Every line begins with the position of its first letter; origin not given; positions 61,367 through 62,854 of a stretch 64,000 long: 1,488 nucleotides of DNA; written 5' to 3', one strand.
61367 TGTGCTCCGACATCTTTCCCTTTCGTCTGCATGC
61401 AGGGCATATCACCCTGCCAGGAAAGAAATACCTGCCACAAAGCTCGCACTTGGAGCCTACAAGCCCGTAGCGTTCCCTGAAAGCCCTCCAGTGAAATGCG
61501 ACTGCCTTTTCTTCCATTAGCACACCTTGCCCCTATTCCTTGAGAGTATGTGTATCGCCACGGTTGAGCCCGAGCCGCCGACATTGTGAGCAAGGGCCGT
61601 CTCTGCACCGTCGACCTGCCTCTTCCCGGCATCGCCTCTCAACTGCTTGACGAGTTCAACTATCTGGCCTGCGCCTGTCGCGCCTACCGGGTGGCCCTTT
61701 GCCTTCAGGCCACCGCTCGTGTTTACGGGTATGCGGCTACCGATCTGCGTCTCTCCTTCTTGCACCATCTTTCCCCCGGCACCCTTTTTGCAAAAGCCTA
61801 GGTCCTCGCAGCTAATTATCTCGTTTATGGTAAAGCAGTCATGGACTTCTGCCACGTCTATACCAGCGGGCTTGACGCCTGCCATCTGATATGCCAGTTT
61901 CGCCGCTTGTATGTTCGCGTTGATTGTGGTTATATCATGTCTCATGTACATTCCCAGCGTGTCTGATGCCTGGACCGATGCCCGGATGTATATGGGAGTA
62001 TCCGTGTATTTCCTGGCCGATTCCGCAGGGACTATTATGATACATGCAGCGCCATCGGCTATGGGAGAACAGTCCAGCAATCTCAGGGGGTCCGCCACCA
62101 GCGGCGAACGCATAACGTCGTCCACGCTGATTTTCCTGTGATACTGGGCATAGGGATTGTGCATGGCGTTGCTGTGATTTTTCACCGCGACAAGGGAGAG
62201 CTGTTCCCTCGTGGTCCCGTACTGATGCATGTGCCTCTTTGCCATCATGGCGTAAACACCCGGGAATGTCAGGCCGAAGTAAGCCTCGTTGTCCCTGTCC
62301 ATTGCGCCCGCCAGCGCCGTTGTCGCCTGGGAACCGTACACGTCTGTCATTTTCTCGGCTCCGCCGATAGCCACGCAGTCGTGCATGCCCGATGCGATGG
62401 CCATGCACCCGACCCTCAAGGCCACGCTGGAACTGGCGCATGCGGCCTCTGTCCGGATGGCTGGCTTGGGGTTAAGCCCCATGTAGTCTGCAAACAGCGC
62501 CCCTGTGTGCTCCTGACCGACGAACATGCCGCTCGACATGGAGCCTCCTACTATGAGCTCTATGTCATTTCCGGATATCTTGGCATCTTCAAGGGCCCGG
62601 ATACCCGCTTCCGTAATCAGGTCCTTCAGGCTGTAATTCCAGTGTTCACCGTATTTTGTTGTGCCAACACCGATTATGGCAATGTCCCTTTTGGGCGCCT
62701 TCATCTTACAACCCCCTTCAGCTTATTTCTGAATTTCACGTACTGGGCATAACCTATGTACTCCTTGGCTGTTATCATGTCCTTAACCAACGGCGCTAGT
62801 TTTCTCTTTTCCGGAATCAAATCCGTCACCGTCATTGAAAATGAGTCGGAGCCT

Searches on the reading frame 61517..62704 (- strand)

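Call 53: search_protein_families(library=pfam, proteins=[window:61517-62704:-], max_evalue=0.00001)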
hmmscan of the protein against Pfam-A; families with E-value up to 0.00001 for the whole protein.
window:61517-62704:- (395 aa): 3 families
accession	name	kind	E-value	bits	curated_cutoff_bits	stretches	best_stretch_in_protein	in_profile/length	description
PF22691.2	Thiolase_C_1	-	1.4e-50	171.2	28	1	245-389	2-144/144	Thiolase C-terminal domain-like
PF00108.29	Thiolase_N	-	1.7e-27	96.9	26.4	1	10-227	3-259/260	Thiolase, N-terminal domain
PF02803.24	Thiolase_C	-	2.5e-10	40.5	27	1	264-365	24-107/123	Thiolase, C-terminal domain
